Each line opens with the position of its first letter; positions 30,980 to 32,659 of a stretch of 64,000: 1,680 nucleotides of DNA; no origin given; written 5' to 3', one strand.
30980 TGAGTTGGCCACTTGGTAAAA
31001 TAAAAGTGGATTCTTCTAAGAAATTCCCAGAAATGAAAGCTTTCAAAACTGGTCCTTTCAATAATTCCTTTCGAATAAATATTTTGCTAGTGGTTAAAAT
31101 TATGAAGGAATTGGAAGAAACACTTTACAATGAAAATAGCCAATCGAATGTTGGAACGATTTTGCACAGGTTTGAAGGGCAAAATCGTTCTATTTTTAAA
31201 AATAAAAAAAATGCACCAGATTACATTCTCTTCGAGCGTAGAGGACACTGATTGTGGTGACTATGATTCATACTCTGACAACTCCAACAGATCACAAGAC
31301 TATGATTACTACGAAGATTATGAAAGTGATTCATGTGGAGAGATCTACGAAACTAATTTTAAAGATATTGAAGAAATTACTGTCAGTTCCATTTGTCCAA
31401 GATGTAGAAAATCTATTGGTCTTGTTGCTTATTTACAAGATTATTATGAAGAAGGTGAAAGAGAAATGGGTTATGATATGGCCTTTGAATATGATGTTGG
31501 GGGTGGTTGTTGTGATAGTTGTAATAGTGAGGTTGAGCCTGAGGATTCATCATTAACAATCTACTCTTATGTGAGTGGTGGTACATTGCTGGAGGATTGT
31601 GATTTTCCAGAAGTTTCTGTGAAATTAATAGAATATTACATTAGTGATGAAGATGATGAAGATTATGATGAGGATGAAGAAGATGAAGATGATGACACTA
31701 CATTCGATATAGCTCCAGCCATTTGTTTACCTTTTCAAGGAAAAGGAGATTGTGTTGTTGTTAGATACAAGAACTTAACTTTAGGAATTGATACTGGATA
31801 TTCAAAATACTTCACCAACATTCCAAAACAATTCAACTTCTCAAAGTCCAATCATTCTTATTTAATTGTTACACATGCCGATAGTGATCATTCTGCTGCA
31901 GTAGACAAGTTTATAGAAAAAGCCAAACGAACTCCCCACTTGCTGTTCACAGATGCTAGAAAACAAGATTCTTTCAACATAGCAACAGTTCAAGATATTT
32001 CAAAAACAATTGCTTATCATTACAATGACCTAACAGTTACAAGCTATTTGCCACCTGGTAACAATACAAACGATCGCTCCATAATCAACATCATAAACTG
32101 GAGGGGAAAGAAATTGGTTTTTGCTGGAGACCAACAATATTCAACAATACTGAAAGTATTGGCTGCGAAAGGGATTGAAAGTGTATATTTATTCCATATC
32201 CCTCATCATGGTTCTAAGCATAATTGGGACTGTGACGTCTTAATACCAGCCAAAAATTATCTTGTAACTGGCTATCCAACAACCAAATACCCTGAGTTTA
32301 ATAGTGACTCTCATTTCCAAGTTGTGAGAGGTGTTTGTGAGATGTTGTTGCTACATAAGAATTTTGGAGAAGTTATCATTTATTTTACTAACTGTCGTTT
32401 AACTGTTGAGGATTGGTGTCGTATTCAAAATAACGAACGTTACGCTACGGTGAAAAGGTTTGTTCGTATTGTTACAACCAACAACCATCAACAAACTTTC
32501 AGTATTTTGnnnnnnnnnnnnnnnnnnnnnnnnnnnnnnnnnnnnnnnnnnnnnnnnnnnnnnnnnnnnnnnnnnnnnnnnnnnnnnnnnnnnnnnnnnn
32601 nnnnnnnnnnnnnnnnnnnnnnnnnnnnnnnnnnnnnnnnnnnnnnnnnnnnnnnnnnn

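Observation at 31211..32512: ComEC/Rec2-type metallo-beta-lactamase domain protein in a eukaryotic nuclear genome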

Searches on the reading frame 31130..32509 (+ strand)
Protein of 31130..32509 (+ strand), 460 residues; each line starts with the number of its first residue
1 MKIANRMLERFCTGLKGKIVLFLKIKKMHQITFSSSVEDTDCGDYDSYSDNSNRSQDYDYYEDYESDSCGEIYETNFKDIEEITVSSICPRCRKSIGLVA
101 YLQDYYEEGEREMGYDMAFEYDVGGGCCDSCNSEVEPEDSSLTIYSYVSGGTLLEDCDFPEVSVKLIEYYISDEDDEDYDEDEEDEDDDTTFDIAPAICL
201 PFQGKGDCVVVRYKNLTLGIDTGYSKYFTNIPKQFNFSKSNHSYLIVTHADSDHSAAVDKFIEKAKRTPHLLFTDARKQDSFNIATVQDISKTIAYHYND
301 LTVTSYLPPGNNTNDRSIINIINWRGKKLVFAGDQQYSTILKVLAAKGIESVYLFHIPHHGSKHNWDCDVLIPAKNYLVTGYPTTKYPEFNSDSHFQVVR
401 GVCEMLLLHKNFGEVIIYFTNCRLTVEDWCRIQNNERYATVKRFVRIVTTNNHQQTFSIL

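Call 3: search_protein_families(library=pfam, proteins=[window:31130-32509:+], max_evalue=10)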
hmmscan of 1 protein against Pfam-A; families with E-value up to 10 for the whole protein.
window:31130-32509:+ (460 aa): 2 families
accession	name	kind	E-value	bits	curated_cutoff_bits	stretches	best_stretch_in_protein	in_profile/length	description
PF00753.33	Lactamase_B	-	0.0001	22.7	22.7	1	205-265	5-67/196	Metallo-beta-lactamase superfamily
PF09026.15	CENP-B_dimeris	-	2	9.4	25.4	1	173-196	19-42/100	Centromere protein B dimerisation domain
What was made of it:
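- On ComEC/Rec2 DNA-uptake channel protein (TIGR00361): Pfam finds only Lactamase_B (call 3).
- On Pfam Lactamase_B (PF00753): 22.7 bits, exactly at threshold, residues 205-265 of the 460-aa form (call 3).
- Checked: Pfam Lactamase_B exactly at its gathering score, 22.7 bits (call 3)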

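Call 4: search_protein_families(library=ncbifam, proteins=[window:31130-32509:+], max_evalue=10)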
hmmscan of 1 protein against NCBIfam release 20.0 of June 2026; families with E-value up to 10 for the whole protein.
window:31130-32509:+ (460 aa): 4 families
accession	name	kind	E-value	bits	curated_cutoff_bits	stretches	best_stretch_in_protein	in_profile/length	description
NF041809.1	Avs1a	equivalog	4e-13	48.9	420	2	292-380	230-324/387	AVAST type 1 anti-phage system MBL fold metallo-hydrolase Avs1a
NF049846.1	blaAHM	exception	4.9e-10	38.8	590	1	202-364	69-243/304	AHM family subclass B3-like metallo-beta-lactamase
TIGR00361.1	ComEC_Rec2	equivalog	0.0059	14.8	190.05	1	244-364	494-613/663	DNA internalization-related competence protein ComEC/Rec2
NF008887.0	PRK11921.1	equivalog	0.036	12.9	635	1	225-272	56-102/396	anaerobic nitric oxide reductase flavorubredoxin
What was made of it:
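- On ComEC/Rec2 DNA-uptake channel protein (TIGR00361): 14.8 bits, E 0.0059, covering only model positions 494-613 of 663 (call 4).
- On Avs1a / HamM-type protease-activated MBL pro-nucleases: 48.9 bits (call 4).
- Closest known: Beta-lactamase-like nuclease domain of ComEC/Rec2. Different: TIGR00361 scores 14.8 bits against a cut-off of 190 (calls 3, 4).
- Checked: NCBIfam Avs1a, E 4e-13 (call 4)
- All defence-model scores are far below their curated cut-offs (48.9 against 420 bits; call 4).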

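Call 5: search_solved_structures(query=window:31130-32509:+, max_evalue=10, show_alignments=2)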
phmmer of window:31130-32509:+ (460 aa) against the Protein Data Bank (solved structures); distinct sequences matched with E-value up to 10: 12.
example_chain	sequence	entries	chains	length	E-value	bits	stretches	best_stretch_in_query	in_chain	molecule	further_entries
1bh5_A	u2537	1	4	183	0.033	16.2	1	137-185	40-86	LACTOYLGLUTATHIONE LYASE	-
1fro_A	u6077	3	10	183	0.034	16.2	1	137-185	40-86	LACTOYLGLUTATHIONE LYASE | PROTEIN (LACTOYLGLUTATHIONE LYASE)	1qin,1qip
7wt2_A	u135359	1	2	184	0.034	16.1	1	137-185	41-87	Lactoylglutathione lyase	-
3vw9_A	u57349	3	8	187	0.035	16.1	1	137-185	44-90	Lactoylglutathione lyase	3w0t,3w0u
7wsz_A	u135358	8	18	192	0.037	16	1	137-185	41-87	Lactoylglutathione lyase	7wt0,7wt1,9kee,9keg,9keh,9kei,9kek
6l0u_A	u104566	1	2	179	0.12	14.3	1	138-186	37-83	Lactoylglutathione lyase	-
4pv5_A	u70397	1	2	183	0.13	14.3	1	138-186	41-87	Lactoylglutathione lyase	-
2za0_A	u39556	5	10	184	0.13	14.3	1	138-186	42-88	Glyoxalase I | Lactoylglutathione lyase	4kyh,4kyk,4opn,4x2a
5kw9_H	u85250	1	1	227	0.6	12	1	37-97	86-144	IgA(VH)-IgG(CH) heavy chain Fab fragment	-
8xx5_E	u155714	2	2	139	1.9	10.4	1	165-210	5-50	C147L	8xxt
8q3b_F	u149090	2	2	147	2.6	10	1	164-210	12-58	DNA-directed RNA polymerase RPB6 homolog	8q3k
8y0e_E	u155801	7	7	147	3.8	9.4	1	165-210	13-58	C147L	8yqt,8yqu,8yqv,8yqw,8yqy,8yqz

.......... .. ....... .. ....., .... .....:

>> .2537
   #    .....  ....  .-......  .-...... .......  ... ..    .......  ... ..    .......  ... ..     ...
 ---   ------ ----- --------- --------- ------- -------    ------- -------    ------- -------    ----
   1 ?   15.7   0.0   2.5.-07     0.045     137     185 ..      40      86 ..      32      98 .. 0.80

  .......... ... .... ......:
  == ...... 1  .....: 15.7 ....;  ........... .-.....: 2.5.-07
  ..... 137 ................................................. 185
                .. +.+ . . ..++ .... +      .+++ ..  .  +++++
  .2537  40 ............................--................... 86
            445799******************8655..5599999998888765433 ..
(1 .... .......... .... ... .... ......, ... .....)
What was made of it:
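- Tried and rejected: phmmer against PDB with the whole protein gave only spurious acidic-tract matches to glyoxalase I (call 5).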

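Call 6: search_protein_families(library=padloc, proteins=[window:31130-32509:+], max_evalue=1)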
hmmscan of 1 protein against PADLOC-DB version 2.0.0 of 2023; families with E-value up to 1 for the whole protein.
window:31130-32509:+ (460 aa): 5 families
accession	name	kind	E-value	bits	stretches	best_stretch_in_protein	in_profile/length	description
PDLC03854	LmuA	-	1.1e-15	55.7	2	280-380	182-286/345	-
PDLC03805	RTasMBL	-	6.6e-11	40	2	204-270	9-76/322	DRT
PDLC04676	PDC-M48B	-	2.4e-09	34.5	2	263-371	166-277/357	-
PDLC02158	Avs1a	-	7.4e-09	33.3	2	291-380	231-326/392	-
PDLC04675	PDC-M48B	-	0.00029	18.2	1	295-371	134-217/291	-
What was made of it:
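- Closest known: Defence-associated MBL pro-nucleases of bacteria. Same: They give the highest single-model scores (PADLOC LmuA 1.1e-15; NCBIfam Avs1a 4e-13; calls 4, 6).
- Checked: PADLOC LmuA-type MBL model, E 1.1e-15 (call 6)
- The best single-model matches are defence-system MBLs (LmuA-type 1.1e-15, DRT-associated 6.6e-11, Avs1a 4e-13; calls 4, 6).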

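Call 7: find_homologous_proteins(query=window:31130-32509:+, max_evalue=0.001)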
Query window:31130-32509:+ (460 aa): 1 proteins with E <= 0.001 among 2810 candidates.
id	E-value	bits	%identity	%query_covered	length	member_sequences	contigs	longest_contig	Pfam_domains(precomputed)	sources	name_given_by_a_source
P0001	2.7e-298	1007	100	94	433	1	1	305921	-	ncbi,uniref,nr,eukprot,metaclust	ncbi:predicted protein [Naegleria gruberi]|uniref:Predicted protein n=1 Tax=Naegleria gruberi TaxID=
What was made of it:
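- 31211..32512 (+): Coding sequence, 433 codons plus stop (the database gene model). An in-frame ATG at 31130 would add 27 basic/hydrophobic residues. 100% match to the N. gruberi predicted protein of 433 aa (call 7).
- Checked: From the ATG at 31211 it is 433 aa and 100% identical to 'predicted protein [Naegleria gruberi]' on a 305,921-bp contig (P0001, call 7).
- Tried and rejected: The word-indexed homology search with the whole protein found only the protein itself (call 7).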

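Call 19: find_homologous_proteins(query=A1, max_evalue=0.001)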
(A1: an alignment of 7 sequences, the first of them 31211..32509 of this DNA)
Query A1 (7 sequences) (433 aa, profile of the alignment): 27 proteins with E <= 0.001 among 8000 candidates.
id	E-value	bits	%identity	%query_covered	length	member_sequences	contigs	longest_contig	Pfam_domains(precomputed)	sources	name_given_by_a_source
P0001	8.3e-124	432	100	100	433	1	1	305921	-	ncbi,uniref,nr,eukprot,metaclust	ncbi:predicted protein [Naegleria gruberi]|uniref:Predicted protein n=1 Tax=Naegleria gruberi TaxID=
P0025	1.1e-123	431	26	41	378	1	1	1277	-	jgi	-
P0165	7.7e-9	53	34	13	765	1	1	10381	PF13567.12,PF03772.22,PF00753.34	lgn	-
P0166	8.1e-9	53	22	27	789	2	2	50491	PF13567.12,PF03772.22,PF00753.34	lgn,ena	-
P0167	8.2e-9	53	22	27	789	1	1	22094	PF13567.12,PF03772.22,PF00753.34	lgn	-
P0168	9.4e-8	49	23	39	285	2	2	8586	PF00753.34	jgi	jgi:competence protein ComEC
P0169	1.9e-7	48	24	41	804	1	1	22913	PF13567.12,PF03772.22,PF00753.34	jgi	jgi:competence protein ComEC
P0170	3.6e-7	48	32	15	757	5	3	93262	PF12706.14,PF13567.12,PF03772.22,PF00753.34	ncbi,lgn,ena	-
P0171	7.0e-7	47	22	37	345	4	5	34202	PF00753.34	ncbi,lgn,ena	-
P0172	9.0e-7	46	24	41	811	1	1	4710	PF13567.12,PF03772.22,PF00753.34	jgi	jgi:competence protein ComEC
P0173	9.2e-7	46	21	40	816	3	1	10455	PF12706.14,PF23023.2,PF13567.12,PF03772.22,PF00753.34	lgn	-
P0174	1.2e-6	46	27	42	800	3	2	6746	PF13567.12,PF03772.22,PF00753.34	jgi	jgi:competence protein ComEC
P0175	1.7e-6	45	25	14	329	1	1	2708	PF12706.14,PF23023.2,PF00753.34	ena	-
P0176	2.6e-6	45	67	2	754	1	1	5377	PF13567.12,PF03772.22,PF00753.34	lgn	-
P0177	7.9e-6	43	26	40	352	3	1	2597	PF12706.14,PF23023.2,PF00753.34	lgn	-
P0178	1.4e-5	42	27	37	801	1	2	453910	PF13567.12,PF03772.22,PF00753.34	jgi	jgi:competence protein ComEC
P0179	2.5e-5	42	24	32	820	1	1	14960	PF13567.12,PF03772.22,PF00753.34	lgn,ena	-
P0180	2.7e-5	41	64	3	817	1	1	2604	PF12706.14,PF23023.2,PF13567.12,PF03772.22,PF00753.34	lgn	-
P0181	4.0e-5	41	29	41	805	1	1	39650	PF13567.12,PF03772.22,PF00753.34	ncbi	-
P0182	4.0e-5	41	34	17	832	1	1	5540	PF12706.14,PF13483.13,PF13567.12,PF03772.22,PF00753.34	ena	-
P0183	8.9e-5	40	31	13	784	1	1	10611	PF12706.14,PF13567.12,PF03772.22,PF00753.34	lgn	-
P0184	1.4e-4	39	25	42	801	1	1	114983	PF13567.12,PF03772.22,PF00753.34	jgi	jgi:competence protein ComEC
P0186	2.9e-4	38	22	37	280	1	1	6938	PF12706.14,PF23023.2,PF00753.34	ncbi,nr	ncbi:MAG: beta-lactamase domain protein [Cyanobacteria bacterium RYN_339]|nr:beta-lactamase domain p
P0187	3.4e-4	38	24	41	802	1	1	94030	PF13567.12,PF03772.22,PF00753.34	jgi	jgi:competence protein ComEC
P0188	5.4e-4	37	23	45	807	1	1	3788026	PF13567.12,PF03772.22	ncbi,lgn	ncbi:MAG: DNA internalization-related competence protein ComEC/Rec2 [Desulfovibrio sp.]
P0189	6.1e-4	37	22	37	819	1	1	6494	PF13567.12,PF03772.22,PF00753.34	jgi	-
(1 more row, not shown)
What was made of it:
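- On ComEC/Rec2 DNA-uptake channel protein (TIGR00361): Genuine ComEC hits carry PF13567 + PF03772 + PF00753 (call 19).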

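Call 30: predict_structure(alignment_id=A1)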
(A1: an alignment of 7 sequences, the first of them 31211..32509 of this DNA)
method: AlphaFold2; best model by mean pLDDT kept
length: 433 residues; sequences in the alignment: 7
mean_pLDDT: 51.5   pTM: 0.54
mean pLDDT of the five models: 51.5, 51.4, 49.3, 48.7, 46.7
residues with pLDDT >= 90: 1; 70-90: 84; 50-70: 152; < 50: 196
segments of 3 or more residues with pLDDT < 50: 1-98, 110-165, 248-264, 357-364, 395-399, 424-426
pLDDT, mean of each block of 10 residues (from residue 1): 23 28 28 27 28 36 41 39 38 40 52 31 24 24 28 34 52 64 78 70 68 66 67 66 52 35 54 77 61 85 77 77 83 58 70 58 48 53 60 54 53 53 53 60
secondary structure, 60 per line:
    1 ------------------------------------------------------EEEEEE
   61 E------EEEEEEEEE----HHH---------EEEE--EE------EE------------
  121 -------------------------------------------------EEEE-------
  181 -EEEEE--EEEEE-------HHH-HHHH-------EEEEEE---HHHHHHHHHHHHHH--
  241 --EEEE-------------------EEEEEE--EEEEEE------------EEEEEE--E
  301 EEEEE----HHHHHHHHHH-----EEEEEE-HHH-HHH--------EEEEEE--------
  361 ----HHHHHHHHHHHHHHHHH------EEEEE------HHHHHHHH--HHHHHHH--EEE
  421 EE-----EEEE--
elements in order: E55-61 E68-76 E93-96 E170-173 E182-186 E189-193 H205-208 E216-221 H225-238 E243-246 E266-271 E274-279 E292-297 E300-305 H310-319 E325-330 E347-352 H365-381 E388-392 H399-406 H409-415 E418-422 E428-431
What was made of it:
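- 31394..31522 (+): C4 zinc-ribbon-like module, C62-x2-C65 ... C101-x2-C104. The AF2 model is of low confidence here but predicts beta-strands at 55-61, 68-76 and 93-96, around the first knuckle and just before the second (call 30).
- The N-terminal half is modelled at pLDDT below 50 (call 30).
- Tried and rejected: AF2 of the full-length protein with a 7-sequence alignment was poor (pLDDT 51.5; N-terminal half below 50), so the zinc-ribbon fold is not structurally confirmed (call 30).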

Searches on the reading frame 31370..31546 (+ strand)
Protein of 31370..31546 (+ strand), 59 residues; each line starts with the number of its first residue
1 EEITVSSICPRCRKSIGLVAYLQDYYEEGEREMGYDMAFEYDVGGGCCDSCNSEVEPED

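Call 84: search_solved_structures(query=A6, max_evalue=10, show_alignments=2)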
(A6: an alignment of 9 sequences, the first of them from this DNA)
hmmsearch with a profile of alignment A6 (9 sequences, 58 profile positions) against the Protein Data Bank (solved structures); distinct sequences matched with E-value up to 10: 22.
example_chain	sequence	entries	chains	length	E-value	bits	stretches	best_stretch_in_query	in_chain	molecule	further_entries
2i13_A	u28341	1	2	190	1.3e-06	31.3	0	5-23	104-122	Aart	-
1mey_C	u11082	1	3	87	4e-05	26.5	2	4-28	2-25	CONSENSUS ZINC FINGER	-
5gox_A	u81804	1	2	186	0.0097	18.8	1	6-32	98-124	DNA repair protein RAD50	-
9q9h_A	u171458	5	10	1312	0.077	16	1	6-32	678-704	DNA repair protein RAD50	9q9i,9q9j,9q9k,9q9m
8iej_A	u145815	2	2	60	0.092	15.7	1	40-56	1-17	E3 ubiquitin-protein ligase BRE1B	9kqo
2m0d_A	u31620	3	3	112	0.17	14.9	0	6-17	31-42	Zinc finger and BTB domain-containing protein 17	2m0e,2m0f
2gmg_A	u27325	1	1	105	0.19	14.7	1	5-22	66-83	hypothetical protein Pf0610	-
2lst_A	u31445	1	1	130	0.62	13.1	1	36-55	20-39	Thioredoxin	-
9e6q_Ai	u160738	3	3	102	0.64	13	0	39-52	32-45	Large ribosomal subunit protein eL43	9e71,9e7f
6ml2_A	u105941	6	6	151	0.66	13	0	4-23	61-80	Zinc finger and BTB domain-containing protein 24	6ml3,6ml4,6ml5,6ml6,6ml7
2rsj_A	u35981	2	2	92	1.9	11.5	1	7-18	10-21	Zinc finger protein ZFAT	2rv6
8tho_A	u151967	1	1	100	2.1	11.3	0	8-32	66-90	B-cell lymphoma/leukemia 11A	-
2yt9_A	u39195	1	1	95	2.2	11.3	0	5-17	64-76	zinc finger-containing protein 1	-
5xog_M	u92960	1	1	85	2.5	11.1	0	2-27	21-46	Transcription elongation factor 1 homolog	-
8jh2_M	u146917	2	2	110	3.4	10.7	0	2-27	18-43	Transcription elongation factor 1 homolog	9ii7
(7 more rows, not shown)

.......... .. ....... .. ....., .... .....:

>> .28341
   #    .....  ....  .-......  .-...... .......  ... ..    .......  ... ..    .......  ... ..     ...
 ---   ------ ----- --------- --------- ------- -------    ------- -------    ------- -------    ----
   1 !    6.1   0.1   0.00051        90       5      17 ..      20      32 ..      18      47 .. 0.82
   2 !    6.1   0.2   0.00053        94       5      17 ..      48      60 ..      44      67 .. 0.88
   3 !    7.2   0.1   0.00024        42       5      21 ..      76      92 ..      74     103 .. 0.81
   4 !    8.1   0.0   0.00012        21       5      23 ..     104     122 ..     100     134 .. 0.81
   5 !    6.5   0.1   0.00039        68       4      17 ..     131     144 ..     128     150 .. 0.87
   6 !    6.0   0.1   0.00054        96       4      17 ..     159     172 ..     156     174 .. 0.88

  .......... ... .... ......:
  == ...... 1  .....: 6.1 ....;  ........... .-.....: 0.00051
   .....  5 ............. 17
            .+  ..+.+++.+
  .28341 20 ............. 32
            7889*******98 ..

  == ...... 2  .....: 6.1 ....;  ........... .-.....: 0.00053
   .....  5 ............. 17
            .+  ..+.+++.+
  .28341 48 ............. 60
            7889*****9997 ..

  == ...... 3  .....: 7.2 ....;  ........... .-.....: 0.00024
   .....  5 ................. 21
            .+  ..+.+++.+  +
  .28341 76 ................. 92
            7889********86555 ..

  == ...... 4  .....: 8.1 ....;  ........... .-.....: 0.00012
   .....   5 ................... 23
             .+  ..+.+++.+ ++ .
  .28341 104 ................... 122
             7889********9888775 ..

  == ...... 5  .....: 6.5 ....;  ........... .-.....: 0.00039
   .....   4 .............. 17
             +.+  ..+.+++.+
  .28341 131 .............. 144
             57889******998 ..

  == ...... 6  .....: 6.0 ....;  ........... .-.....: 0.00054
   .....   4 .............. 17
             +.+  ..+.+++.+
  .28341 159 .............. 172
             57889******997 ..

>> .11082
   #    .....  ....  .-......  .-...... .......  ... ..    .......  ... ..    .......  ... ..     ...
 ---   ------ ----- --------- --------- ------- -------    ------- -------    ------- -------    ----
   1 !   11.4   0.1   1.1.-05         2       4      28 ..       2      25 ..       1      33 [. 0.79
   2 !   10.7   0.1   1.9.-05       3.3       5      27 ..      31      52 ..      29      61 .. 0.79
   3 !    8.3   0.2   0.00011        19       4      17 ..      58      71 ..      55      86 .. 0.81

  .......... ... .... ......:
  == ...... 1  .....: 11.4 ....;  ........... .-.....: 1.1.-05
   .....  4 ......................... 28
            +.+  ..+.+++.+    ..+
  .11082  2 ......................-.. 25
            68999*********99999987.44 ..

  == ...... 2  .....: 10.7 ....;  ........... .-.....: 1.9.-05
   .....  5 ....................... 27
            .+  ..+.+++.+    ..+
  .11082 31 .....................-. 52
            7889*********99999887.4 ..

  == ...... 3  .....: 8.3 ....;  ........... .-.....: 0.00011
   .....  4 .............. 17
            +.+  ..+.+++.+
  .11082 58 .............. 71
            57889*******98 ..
